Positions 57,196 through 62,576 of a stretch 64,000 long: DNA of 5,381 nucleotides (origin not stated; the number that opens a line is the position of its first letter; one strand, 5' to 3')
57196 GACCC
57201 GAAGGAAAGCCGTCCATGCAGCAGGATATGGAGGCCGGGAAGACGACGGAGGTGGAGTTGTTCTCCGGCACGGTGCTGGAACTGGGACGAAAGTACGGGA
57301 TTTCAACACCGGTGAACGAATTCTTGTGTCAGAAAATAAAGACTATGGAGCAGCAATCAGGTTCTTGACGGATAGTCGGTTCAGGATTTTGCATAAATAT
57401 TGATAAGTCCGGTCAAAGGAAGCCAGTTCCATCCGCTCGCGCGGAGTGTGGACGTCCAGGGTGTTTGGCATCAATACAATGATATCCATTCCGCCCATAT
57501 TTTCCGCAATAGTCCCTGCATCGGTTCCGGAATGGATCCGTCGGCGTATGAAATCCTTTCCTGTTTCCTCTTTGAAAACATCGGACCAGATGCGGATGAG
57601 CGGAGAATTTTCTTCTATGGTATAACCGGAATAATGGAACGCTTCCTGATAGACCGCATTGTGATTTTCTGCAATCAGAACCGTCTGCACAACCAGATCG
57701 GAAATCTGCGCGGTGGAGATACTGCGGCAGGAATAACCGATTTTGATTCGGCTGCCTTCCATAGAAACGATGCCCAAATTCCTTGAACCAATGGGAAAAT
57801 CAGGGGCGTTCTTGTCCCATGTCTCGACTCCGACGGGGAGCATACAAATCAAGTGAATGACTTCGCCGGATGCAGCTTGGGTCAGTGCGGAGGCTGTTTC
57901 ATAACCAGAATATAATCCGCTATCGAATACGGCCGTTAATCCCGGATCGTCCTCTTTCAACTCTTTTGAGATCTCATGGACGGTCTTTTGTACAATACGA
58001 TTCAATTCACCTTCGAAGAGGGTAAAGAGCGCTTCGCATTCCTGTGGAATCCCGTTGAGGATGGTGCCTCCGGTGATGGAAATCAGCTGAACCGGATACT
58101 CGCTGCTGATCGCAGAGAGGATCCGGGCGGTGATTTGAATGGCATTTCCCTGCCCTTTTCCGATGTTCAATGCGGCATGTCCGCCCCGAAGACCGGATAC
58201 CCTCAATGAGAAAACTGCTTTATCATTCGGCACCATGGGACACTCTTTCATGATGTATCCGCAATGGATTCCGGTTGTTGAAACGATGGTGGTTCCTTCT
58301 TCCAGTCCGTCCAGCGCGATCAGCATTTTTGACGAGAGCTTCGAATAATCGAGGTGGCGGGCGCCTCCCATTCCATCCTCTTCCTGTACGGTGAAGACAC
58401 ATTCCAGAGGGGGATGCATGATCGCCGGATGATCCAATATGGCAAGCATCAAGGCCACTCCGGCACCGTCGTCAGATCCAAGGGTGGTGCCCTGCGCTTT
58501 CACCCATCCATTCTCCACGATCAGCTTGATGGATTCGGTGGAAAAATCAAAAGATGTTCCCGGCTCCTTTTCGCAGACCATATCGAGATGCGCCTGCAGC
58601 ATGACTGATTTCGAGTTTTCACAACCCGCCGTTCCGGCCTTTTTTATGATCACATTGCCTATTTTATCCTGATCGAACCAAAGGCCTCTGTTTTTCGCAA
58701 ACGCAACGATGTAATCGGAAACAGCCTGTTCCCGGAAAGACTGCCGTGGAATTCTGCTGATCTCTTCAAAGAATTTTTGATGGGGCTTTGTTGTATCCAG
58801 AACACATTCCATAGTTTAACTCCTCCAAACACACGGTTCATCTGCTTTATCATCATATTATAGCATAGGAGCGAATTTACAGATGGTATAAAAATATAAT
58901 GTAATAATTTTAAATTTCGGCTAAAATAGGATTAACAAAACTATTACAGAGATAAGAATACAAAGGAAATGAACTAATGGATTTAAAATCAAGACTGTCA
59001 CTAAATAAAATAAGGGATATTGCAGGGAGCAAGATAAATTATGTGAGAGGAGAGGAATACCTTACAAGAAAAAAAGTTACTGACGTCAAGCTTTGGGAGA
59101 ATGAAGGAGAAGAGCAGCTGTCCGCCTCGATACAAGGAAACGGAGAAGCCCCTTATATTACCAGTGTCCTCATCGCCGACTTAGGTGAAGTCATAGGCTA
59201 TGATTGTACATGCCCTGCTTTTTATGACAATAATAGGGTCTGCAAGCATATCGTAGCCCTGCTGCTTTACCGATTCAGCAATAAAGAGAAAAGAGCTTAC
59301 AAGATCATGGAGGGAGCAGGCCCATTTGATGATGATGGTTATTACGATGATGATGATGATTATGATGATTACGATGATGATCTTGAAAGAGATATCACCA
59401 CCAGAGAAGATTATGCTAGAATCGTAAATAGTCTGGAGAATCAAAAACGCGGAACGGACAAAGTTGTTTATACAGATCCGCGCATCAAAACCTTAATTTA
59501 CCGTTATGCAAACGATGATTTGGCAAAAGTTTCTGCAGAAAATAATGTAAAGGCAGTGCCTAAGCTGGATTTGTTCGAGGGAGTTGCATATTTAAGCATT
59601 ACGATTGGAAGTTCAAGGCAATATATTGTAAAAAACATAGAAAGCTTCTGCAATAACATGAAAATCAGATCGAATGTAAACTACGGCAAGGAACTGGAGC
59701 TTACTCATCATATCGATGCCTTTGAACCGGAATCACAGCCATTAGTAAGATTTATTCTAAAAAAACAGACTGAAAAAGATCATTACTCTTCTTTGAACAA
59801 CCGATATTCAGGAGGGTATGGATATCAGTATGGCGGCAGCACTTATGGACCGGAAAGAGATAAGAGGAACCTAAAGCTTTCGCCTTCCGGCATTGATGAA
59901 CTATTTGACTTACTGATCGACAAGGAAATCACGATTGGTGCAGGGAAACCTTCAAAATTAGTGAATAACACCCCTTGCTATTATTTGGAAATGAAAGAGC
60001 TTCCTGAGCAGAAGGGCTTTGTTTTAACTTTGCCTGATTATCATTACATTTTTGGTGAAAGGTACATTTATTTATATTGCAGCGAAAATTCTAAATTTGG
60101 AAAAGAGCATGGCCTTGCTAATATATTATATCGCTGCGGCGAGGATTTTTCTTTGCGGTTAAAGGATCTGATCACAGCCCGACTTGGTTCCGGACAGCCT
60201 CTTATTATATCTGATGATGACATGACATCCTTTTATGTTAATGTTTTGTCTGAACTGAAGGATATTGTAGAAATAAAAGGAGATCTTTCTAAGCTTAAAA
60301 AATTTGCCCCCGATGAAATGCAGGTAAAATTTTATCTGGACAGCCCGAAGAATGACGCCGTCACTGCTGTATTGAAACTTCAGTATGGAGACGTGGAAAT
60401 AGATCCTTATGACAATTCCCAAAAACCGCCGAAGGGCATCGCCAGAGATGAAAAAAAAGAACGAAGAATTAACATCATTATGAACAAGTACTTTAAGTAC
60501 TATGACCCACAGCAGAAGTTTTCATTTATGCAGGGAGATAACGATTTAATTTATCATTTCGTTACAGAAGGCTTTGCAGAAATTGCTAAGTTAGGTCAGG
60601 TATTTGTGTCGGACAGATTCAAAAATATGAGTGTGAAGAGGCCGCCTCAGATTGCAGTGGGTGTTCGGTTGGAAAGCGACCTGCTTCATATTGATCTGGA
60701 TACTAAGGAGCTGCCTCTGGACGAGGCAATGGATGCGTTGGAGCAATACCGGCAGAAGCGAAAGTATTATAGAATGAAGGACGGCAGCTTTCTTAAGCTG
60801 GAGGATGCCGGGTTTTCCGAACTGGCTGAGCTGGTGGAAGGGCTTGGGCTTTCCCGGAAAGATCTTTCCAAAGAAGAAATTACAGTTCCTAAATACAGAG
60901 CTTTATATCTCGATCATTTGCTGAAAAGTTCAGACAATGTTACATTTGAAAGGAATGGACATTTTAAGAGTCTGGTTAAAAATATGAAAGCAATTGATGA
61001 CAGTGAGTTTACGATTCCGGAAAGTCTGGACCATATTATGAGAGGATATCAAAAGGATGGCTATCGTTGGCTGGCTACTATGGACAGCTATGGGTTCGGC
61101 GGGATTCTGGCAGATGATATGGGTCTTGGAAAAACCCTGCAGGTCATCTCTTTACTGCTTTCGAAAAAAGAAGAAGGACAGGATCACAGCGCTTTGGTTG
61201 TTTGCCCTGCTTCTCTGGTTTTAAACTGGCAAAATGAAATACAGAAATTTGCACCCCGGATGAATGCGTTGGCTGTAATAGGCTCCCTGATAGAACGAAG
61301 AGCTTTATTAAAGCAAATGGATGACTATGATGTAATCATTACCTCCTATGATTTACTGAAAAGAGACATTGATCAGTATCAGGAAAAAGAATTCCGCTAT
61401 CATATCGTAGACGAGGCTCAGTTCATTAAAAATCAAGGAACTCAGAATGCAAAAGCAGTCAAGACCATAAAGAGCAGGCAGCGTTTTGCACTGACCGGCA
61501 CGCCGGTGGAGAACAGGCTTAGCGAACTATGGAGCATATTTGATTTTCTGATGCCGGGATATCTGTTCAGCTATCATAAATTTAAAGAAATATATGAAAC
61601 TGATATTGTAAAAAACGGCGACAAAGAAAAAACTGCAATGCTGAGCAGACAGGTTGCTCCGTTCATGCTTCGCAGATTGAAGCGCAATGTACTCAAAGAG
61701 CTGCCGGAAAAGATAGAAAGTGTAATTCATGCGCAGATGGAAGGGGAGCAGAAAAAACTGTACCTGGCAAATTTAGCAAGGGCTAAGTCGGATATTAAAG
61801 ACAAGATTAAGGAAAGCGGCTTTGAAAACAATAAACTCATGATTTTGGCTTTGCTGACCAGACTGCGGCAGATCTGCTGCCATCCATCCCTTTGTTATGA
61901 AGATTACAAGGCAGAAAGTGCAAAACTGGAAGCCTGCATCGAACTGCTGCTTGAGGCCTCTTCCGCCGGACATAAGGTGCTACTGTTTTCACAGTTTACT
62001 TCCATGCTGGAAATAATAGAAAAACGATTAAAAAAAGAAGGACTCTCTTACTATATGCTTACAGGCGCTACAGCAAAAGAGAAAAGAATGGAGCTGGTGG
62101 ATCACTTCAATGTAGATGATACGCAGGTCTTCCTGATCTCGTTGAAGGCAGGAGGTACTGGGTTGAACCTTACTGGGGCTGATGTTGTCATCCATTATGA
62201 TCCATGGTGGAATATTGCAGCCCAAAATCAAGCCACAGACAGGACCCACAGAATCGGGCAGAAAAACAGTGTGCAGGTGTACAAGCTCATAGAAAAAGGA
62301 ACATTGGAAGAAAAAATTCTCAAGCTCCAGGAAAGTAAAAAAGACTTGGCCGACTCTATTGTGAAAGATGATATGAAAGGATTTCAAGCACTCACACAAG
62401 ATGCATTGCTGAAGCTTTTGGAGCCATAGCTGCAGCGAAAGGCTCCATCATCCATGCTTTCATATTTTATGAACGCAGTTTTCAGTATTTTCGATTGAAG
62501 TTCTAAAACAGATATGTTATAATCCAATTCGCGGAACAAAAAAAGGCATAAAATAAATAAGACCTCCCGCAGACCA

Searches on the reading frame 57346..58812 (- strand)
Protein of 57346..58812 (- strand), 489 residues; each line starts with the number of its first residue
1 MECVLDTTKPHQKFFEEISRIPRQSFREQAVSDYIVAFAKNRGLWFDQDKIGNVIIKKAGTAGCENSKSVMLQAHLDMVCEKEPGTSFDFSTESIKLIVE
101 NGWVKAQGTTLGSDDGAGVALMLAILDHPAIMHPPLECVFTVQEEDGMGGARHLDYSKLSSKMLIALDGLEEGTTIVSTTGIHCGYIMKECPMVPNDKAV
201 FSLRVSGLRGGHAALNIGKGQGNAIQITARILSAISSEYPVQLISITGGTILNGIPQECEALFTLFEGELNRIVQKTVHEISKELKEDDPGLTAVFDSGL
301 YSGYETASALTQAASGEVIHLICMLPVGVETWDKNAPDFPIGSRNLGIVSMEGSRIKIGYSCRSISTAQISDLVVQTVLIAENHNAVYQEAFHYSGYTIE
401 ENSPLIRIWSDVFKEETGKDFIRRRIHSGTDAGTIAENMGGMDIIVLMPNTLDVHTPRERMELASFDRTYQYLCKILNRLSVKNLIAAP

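Call 7: search_protein_families(library=pfam, proteins=[window:57346-58812:-], max_evalue=0.1)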
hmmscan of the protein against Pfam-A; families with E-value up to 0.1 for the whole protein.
window:57346-58812:- (489 aa): 4 families
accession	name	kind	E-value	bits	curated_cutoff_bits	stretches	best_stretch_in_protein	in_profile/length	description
PF01546.33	Peptidase_M20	-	2.9e-13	50.6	24.6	1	71-478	1-205/206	Peptidase family M20/M25/M40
PF05343.19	Peptidase_M42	-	4.2e-09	36.3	23.2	1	114-170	134-191/292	M42 glutamyl aminopeptidase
PF07687.19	M20_dimer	-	2.3e-06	28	21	1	210-285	17-103/107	Peptidase dimerisation domain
PF04389.22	Peptidase_M28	-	0.00033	20.9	21.3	1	53-169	1-94/193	Peptidase family M28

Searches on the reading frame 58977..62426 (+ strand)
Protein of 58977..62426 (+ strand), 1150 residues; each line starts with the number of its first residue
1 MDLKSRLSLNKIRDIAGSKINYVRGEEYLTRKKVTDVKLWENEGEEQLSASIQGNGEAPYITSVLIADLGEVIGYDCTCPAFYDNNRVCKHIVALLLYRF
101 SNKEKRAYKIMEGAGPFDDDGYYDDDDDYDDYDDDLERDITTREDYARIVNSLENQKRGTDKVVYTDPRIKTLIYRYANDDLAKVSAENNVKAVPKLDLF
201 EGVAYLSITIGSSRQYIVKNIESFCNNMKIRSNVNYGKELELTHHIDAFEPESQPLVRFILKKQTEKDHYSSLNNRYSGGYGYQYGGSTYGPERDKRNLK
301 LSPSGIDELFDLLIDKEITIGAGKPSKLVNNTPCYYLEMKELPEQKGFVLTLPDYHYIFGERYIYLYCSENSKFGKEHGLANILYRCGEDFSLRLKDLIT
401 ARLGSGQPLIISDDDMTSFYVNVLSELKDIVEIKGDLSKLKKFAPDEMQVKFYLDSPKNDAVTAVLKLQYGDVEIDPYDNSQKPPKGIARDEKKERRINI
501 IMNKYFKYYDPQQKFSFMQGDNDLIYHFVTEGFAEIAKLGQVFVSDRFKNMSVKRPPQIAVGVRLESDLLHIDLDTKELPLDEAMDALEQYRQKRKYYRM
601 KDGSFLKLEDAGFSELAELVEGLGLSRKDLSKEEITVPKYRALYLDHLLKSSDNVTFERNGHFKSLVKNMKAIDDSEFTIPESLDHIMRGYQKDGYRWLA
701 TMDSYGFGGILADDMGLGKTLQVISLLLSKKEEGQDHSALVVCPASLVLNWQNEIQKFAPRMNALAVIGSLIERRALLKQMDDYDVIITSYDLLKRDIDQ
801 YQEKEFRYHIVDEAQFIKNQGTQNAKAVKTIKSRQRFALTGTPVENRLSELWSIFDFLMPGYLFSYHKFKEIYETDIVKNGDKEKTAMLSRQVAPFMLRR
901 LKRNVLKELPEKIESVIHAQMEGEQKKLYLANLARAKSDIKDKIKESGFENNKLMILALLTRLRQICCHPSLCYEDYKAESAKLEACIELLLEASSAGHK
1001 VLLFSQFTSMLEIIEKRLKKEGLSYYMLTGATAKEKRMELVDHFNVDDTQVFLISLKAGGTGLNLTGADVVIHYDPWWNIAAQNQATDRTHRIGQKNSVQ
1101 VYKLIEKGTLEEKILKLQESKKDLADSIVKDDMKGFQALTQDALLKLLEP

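Call 7: search_protein_families(library=pfam, proteins=[window:58977-62426:+], max_evalue=0.1)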
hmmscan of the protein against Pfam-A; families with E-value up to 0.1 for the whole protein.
window:58977-62426:+ (1150 aa): 8 families
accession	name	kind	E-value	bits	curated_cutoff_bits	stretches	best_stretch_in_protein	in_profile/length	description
PF08455.15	SNF2_assoc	-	4.1e-82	276.5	27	1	297-681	1-373/373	Bacterial SNF2 helicase associated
PF00176.29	SNF2-rel_dom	-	5.9e-73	245.9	24.9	1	691-972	1-290/290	SNF2-related domain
PF00271.37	Helicase_C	-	1.1e-25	90.4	23.5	1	983-1094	2-110/110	Helicase conserved C-terminal domain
PF04851.21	ResIII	-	6.4e-12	46.1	22.5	1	688-844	4-163/164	Type III restriction enzyme, res subunit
PF00270.35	DEAD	-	3.2e-07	30.7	26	1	714-844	22-161/167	DEAD/DEAH box helicase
PF16203.11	ERCC3_RAD25_C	-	0.00011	22.1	27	1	981-1093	43-148/248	ERCC3/RAD25/XPB C-terminal helicase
PF04434.22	SWIM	-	0.0011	18.8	19.6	1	75-99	13-37/38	SWIM zinc finger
PF18766.7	SWI2_SNF2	-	0.0053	16.9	26.7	1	775-863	83-175/221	SWI2/SNF2 ATPase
